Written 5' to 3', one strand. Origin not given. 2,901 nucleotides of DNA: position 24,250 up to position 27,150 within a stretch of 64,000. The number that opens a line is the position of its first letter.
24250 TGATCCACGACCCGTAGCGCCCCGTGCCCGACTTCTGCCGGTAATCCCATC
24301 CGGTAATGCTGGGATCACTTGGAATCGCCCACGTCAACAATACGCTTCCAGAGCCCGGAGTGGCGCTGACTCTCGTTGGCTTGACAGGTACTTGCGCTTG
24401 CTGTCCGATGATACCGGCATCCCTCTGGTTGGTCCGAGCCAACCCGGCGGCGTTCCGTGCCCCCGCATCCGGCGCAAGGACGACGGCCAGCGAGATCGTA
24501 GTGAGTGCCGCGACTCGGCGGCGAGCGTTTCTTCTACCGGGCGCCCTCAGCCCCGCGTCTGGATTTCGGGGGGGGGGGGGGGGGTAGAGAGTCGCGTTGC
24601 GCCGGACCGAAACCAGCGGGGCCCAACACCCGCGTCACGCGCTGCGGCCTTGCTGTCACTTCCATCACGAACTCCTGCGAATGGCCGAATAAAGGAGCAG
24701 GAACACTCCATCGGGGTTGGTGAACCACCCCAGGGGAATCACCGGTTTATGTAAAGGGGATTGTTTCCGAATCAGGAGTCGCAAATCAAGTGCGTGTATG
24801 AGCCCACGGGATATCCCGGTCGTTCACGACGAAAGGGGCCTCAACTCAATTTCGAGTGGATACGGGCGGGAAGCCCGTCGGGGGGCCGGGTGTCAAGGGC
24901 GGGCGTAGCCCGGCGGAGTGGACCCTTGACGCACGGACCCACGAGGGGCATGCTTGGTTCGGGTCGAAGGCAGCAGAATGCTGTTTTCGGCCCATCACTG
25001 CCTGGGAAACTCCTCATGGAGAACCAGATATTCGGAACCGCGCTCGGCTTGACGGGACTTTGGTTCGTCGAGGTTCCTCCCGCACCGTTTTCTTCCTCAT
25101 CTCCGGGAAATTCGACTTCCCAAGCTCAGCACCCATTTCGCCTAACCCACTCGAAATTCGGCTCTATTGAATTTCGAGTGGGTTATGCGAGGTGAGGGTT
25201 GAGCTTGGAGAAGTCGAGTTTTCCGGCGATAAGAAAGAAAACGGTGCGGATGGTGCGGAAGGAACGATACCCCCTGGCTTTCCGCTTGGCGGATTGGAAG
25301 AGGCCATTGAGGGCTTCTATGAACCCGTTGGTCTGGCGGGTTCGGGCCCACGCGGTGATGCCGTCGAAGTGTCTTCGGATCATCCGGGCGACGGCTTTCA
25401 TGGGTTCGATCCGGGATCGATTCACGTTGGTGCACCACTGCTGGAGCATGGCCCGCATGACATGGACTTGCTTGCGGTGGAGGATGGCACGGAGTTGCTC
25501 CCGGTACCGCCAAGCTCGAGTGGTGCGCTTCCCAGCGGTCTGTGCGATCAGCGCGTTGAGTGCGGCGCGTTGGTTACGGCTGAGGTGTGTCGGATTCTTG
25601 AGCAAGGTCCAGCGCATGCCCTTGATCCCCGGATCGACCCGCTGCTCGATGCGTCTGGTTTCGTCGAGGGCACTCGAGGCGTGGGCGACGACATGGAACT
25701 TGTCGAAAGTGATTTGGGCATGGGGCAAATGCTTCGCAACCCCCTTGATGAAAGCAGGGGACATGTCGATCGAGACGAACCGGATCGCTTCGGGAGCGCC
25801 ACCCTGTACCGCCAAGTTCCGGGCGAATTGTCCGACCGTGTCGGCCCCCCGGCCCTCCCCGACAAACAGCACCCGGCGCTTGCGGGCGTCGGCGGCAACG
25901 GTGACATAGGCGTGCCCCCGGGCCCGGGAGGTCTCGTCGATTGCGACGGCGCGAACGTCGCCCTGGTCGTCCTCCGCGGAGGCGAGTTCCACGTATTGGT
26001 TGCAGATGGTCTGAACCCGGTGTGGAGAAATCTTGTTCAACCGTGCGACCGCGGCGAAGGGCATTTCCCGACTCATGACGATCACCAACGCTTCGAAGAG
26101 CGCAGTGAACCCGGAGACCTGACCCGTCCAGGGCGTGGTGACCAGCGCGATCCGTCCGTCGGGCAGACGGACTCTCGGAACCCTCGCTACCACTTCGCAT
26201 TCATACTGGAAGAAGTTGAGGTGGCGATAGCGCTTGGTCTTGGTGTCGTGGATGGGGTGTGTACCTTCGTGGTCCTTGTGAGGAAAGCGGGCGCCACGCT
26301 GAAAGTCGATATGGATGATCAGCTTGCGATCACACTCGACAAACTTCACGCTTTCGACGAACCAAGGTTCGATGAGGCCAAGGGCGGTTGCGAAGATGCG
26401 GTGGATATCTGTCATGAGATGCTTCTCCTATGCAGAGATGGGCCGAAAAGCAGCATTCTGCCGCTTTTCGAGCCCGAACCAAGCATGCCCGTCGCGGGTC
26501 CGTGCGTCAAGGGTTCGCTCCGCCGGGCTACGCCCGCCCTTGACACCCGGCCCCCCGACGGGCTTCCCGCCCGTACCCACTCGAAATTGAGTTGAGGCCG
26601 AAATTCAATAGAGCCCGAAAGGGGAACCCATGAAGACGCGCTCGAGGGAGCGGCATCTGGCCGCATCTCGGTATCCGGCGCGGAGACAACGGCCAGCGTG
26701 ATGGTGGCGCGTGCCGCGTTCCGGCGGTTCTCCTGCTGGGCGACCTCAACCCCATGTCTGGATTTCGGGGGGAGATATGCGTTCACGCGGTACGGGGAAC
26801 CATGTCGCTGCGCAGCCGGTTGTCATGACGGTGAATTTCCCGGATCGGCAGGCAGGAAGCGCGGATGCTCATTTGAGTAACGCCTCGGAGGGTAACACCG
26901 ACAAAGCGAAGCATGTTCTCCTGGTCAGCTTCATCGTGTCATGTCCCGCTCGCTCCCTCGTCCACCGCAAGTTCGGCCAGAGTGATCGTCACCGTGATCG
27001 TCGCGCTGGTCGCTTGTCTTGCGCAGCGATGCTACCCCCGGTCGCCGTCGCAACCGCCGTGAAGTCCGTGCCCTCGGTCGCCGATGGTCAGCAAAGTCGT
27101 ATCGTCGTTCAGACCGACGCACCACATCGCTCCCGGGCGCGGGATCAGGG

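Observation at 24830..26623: Nested ISL3 structure: full copy inserted into the right inverted repeat of an internally deleted ISL3 relic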

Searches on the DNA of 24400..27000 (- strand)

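Call 23: search_rna_families(source=window, start=24400, end=27000, threshold=evalue, max_evalue=1)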
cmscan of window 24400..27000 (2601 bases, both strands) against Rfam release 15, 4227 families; matches with E-value up to 1: 3.
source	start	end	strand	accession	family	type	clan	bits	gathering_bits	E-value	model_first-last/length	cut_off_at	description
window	25099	25226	+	RF04211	MIR5185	Gene; miRNA;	-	47.6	101.7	1.3e-07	1-111/111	no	MIR5185 microRNA precursor family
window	25120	25208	+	RF01915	mir-2238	Gene; miRNA;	-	24.3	52.2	0.037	1-86/86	no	mir-2238 microRNA precursor family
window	25116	25212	-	RF03498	mir-3145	Gene; miRNA;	-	23.5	98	0.17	1-84/84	no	mir-3145 microRNA precursor family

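Call 63: search_dna_similar(query=window:25160-26598:-, collection=plasmids, mode=distant, max_rows=12)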
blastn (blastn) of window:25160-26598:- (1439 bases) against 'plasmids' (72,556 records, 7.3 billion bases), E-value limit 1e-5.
Records with a match: 30; places in all: 54; records where one place covers at least 80% of the query: 5.
Best place of each record, by identity: 80-90% 2; 60-80% 28.
By first word of the organism name: Caballeronia 9; Cupriavidus 6; Burkholderia 5; Paraburkholderia 5; Aeromonas 2; Xanthomonas 1; Variovorax 1; Acidithiobacillus 1.
By predicted mobility (MOB-suite, as given by PLSDB): conjugative 10; non-mobilizable 10; mobilizable 10.
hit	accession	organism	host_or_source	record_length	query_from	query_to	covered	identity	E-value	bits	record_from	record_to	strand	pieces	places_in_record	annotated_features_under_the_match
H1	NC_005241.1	Cupriavidus necator H16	-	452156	283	1439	80%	67.4%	7e-93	350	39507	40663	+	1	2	ISL3-like element ISAe1 family transposase | tyrosine-type recombinase/integrase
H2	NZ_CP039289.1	Cupriavidus necator H16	single cell,sludge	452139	283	1439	80%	67.4%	7e-93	350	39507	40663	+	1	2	ISL3-like element ISAe1 family transposase | tyrosine-type recombinase/integrase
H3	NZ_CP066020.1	Cupriavidus necator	-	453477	283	1439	80%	67.4%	7e-93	350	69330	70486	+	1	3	ISL3-like element ISAe1 family transposase | tyrosine-type recombinase/integrase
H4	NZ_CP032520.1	Cupriavidus oxalaticus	cell culture,activated sludge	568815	283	1439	80%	67.3%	2e-92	347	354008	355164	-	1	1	ISL3 family transposase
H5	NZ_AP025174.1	Cupriavidus sp. P-10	-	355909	283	1439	80%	67.3%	2e-92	347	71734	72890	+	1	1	ISL3 family transposase | hypothetical protein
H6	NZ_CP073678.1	Cupriavidus sp. KK10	Isolate,A bacterial consortium from ...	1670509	283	1416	79%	67.1%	4e-90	340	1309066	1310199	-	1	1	none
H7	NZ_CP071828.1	Burkholderia anthina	pure culture,RoundUp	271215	340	1439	76%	67.3%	7e-87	330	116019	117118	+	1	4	ISL3 family transposase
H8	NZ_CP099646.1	Paraburkholderia fungorum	Arabidopsis thaliana,pure culture,leaf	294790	340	1439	76%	66.3%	4e-71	278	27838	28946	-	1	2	ISL3 family transposase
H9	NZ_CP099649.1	Paraburkholderia fungorum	Arabidopsis thaliana,pure culture,leaf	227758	340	1439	76%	66.3%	4e-71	278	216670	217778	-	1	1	ISL3 family transposase | TlpA disulfide reductase family protein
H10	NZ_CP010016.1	Burkholderia thailandensis 34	-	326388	363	1439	75%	67.0%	6e-81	309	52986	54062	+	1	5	ISL3 family transposase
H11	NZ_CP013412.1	Burkholderia thailandensis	environmental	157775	363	1439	75%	66.9%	3e-79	305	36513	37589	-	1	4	ISL3 family transposase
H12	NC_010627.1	Paraburkholderia phymatum STM815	-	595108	373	1391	71%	66.4%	3e-66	260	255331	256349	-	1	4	ISL3 family transposase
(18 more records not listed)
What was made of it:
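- Closest known: ISAe1. Different: Only about 67% nucleotide identity (call 63).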

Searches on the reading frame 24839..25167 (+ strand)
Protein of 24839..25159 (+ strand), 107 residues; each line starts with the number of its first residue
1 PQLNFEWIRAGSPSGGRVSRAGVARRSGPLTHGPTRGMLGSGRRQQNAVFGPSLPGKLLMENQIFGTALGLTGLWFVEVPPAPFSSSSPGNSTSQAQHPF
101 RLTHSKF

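Call 37: find_homologous_proteins(query=window:24856-25167:+, max_evalue=0.01)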
Query seq(104 aa) (104 aa): 1 proteins with E <= 0.01 among 4 candidates.
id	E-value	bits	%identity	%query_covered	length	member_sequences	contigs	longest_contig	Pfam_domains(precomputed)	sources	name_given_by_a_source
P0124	2.1e-27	113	100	49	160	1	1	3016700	PF01527.27,PF13518.13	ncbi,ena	-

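Call 39: find_encoding_contigs(protein=P0124, flank=5000, max_places=10)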
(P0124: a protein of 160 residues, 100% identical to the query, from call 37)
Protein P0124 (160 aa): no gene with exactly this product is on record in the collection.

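Call 57: search_protein_representatives(protein=window:24839-25159:+)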
Query: 107 residues. Proteins with E-value up to 0.001 (for the whole library): 1; up to 1e-10: 0; up to 1e-30: 0. The best 1 are listed.
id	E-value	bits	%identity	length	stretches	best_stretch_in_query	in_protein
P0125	8.1e-05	39.6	33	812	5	53-91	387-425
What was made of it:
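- Tried and rejected: A search of the representative protein library with relic frame +1 gave only one spurious hit at E 8e-5 (call 57).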

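Call 62: search_protein_families(library=ncbifam, proteins=[P0124])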
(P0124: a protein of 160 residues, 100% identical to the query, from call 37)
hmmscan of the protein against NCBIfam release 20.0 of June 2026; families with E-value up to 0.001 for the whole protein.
P0124 (160 aa): 2 families
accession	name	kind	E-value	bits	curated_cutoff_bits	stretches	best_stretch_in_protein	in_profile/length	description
NF033516.0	transpos_IS3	equivalog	2e-08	33.9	160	1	13-91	2-80/369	IS3 family transposase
NF047595.1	IS66_ISRel24_TnpA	equivalog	2.6e-08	34.4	74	1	7-50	3-46/113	IS66-like element accessory protein TnpA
